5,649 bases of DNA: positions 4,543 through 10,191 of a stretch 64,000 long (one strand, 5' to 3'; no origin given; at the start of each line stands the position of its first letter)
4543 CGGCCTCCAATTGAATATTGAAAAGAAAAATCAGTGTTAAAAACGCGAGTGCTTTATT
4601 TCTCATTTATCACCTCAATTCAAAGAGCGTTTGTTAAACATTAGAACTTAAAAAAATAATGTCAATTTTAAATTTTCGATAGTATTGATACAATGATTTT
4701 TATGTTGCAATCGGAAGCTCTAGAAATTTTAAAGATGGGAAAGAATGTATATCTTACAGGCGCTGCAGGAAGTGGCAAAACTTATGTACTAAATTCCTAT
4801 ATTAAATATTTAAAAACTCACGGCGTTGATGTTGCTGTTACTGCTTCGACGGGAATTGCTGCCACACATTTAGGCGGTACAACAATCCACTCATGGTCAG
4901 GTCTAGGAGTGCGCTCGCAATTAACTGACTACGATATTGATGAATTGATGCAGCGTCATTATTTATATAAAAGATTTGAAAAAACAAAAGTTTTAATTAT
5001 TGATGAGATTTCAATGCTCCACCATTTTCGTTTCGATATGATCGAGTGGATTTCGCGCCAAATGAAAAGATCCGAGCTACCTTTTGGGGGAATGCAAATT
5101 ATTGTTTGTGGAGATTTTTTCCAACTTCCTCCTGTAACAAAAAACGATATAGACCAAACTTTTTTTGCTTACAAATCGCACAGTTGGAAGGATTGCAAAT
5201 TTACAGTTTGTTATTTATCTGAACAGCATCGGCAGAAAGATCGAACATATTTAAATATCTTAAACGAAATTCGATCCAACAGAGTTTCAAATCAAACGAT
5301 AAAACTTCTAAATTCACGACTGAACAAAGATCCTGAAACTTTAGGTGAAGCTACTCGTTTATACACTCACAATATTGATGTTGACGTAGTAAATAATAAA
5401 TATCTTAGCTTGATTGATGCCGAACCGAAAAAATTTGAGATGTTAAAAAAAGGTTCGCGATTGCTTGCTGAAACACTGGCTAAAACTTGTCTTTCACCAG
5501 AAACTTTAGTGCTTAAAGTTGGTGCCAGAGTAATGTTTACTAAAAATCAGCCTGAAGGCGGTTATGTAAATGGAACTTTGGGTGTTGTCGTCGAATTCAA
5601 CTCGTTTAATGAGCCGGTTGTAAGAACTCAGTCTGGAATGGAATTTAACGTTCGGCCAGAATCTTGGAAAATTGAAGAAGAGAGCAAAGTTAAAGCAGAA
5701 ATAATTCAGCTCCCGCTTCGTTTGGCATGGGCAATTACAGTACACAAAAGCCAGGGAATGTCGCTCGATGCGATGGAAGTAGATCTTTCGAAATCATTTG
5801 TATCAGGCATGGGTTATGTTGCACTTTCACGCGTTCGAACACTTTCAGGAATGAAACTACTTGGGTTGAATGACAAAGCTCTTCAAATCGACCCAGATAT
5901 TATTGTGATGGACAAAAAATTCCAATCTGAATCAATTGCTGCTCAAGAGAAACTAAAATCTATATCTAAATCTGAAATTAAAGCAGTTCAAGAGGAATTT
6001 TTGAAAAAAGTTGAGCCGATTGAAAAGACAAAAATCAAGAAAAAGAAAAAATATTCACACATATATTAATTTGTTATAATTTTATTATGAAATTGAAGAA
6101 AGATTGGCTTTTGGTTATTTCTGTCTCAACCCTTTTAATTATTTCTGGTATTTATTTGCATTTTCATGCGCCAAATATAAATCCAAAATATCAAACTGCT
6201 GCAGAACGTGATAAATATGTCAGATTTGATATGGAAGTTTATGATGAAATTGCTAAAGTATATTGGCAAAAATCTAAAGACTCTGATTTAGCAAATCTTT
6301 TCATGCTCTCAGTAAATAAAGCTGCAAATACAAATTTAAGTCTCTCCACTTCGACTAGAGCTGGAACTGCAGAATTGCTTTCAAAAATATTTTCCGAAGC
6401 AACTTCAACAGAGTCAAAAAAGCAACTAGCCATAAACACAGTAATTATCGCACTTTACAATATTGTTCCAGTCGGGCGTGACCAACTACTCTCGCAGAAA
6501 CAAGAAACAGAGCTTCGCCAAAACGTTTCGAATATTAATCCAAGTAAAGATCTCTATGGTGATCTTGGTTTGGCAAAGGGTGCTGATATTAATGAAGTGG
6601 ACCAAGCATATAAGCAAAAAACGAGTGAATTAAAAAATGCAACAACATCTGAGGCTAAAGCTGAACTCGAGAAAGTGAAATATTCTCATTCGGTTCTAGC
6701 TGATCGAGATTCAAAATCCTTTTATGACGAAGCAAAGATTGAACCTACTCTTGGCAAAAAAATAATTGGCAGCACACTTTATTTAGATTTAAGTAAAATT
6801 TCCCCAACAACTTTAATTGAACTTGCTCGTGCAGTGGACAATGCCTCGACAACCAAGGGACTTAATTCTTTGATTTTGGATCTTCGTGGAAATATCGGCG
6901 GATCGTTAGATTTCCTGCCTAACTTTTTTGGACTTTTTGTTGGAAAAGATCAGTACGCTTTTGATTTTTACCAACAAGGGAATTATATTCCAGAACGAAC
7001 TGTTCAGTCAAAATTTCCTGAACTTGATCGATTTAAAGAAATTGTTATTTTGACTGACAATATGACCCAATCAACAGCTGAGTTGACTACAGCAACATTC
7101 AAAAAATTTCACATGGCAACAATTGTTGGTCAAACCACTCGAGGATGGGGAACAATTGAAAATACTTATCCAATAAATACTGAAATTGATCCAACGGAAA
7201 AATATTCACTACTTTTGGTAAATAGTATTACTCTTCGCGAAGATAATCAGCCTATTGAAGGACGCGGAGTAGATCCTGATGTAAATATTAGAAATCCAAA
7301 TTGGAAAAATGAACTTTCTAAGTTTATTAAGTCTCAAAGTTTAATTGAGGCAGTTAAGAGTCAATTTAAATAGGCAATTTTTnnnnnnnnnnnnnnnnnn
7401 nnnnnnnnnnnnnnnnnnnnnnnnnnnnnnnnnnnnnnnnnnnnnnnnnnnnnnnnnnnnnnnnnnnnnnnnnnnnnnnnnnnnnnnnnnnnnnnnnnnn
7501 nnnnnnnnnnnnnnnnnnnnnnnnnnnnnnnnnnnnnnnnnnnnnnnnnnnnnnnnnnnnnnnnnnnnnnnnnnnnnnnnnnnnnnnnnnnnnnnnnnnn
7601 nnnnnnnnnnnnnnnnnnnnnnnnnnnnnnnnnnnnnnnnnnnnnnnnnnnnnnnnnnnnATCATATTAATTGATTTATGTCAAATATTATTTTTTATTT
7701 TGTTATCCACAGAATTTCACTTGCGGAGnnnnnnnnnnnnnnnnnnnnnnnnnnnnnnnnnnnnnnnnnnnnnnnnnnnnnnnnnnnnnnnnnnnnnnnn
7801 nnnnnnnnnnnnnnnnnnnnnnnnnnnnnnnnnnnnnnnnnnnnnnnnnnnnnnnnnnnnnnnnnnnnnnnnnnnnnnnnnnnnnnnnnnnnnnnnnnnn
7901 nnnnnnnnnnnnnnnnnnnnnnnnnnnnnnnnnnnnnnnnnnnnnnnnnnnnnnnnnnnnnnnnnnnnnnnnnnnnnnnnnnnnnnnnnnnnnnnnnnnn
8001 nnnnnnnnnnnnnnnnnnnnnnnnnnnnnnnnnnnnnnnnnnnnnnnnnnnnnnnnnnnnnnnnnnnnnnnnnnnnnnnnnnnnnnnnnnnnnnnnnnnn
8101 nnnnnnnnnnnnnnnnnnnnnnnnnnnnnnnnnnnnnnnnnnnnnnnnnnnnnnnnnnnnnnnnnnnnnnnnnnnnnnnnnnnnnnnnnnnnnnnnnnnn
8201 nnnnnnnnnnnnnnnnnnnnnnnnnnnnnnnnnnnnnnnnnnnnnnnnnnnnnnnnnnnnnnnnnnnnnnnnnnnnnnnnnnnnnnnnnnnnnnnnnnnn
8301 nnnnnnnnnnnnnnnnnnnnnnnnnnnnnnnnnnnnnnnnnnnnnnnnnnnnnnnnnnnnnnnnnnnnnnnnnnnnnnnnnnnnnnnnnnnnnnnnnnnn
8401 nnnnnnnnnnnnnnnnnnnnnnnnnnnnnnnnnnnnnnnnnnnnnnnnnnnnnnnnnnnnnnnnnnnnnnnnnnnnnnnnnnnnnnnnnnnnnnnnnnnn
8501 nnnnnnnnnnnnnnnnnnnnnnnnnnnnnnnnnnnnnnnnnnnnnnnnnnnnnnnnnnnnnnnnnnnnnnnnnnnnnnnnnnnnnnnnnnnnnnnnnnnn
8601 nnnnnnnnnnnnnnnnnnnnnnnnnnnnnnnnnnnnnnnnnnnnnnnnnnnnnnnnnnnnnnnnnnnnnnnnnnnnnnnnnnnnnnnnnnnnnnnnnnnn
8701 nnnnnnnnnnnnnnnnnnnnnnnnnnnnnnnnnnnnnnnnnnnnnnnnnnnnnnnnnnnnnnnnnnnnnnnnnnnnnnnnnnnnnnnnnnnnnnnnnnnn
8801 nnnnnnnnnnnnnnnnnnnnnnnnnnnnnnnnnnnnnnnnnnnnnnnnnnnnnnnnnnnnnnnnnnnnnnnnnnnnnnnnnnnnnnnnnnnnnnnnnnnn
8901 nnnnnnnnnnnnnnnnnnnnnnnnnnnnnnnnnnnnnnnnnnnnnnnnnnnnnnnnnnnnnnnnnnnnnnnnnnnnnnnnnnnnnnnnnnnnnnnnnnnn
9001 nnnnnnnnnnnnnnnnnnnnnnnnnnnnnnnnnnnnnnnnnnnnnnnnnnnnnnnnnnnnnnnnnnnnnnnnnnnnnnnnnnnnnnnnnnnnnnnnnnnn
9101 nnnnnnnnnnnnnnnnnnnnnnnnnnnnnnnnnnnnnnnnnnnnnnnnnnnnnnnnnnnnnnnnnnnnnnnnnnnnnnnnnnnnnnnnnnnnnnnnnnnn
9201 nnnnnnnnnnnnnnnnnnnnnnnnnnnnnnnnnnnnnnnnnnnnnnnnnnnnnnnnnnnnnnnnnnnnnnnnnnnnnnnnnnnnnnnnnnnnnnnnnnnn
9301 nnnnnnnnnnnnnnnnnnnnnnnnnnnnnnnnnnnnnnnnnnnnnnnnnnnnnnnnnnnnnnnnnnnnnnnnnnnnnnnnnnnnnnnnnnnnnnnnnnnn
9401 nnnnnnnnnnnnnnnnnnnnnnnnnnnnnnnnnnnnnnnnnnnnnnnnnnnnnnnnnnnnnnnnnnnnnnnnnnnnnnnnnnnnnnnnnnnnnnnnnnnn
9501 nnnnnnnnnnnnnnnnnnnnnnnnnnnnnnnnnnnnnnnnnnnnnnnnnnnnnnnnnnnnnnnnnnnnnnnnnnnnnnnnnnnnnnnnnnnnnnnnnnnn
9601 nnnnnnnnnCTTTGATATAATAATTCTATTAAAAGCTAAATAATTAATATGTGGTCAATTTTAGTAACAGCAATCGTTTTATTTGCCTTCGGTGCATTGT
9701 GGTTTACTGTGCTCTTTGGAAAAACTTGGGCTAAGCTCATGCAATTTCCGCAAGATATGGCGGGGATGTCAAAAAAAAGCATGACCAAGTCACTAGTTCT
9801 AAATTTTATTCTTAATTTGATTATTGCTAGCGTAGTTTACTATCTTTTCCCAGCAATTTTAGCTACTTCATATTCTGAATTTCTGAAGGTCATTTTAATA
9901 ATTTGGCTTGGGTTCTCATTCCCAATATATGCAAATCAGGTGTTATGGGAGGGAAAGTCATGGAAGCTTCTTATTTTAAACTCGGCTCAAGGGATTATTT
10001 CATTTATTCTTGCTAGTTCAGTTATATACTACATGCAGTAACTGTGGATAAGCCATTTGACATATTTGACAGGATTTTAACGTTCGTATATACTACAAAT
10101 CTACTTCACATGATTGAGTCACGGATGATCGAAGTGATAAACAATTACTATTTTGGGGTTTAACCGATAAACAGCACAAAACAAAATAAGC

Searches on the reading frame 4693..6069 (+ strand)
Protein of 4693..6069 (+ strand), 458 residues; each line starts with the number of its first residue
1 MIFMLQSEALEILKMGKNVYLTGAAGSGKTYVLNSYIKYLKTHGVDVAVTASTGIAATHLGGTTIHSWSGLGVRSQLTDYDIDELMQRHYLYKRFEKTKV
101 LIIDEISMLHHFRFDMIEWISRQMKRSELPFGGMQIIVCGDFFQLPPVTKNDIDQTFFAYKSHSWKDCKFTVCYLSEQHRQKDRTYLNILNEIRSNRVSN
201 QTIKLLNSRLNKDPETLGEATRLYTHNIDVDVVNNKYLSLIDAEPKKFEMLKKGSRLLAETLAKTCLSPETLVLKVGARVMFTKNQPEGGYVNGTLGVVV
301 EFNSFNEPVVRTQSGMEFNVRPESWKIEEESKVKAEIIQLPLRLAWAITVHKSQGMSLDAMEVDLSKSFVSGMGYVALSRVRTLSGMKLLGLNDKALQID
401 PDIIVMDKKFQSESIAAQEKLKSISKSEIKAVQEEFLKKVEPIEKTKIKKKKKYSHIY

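Call 49: search_protein_families(library=pfam, proteins=[window:4693-6069:+], max_evalue=0.001)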
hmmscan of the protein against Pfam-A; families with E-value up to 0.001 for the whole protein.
window:4693-6069:+ (458 aa): 9 families
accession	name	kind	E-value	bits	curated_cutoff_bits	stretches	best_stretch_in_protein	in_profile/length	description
PF05970.20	PIF1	-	5.8e-40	137.7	25.9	1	14-184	20-192/223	PIF1-like helicase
PF13604.12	AAA_30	-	5.6e-16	59.3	27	1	6-207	6-181/191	AAA domain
PF13245.12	AAA_19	-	2.4e-14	54.1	25.1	1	6-149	1-133/134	AAA domain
PF21530.3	Pif1_2B_dom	-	3.6e-08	33.4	23.9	1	258-302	2-47/47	DNA helicase Pif1, 2B domain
PF13401.12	AAA_22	-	8.5e-08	33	27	1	18-140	7-122/130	AAA domain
PF01443.25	Viral_helicase1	-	4.4e-05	23.8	21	0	21-110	3-72/228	Viral superfamily 1 RNA helicase core domain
PF02689.20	Herpes_Helicase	-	6.4e-05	21.6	27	0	347-383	732-770/808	Helicase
PF00270.35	DEAD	-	0.00015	22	26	0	5-50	3-51/167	DEAD/DEAH box helicase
PF18335.7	SH3_13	-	0.00068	19.8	41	0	273-306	25-58/65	ATP-dependent RecD-like DNA helicase SH3 domain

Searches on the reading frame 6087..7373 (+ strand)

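Call 49: search_protein_families(library=pfam, proteins=[window:6087-7373:+], max_evalue=0.001)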
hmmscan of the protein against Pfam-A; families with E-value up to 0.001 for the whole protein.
window:6087-7373:+ (428 aa): 2 families
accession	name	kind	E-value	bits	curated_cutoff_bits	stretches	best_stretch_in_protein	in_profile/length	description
PF03572.23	Peptidase_S41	-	7.6e-22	78.1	24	1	231-400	3-164/165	Peptidase family S41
PF00226.36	DnaJ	-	7.5e-05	23.2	27.8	1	155-214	1-63/63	DnaJ domain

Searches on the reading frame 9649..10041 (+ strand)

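Call 49: search_protein_families(library=pfam, proteins=[window:9649-10041:+], max_evalue=0.001)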
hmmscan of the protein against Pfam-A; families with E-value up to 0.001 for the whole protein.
window:9649-10041:+ (130 aa): 1 family
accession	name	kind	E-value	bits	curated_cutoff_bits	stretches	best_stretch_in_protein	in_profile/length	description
PF08570.15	DUF1761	-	1e-23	84.3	31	1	2-126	1-122/123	Protein of unknown function (DUF1761)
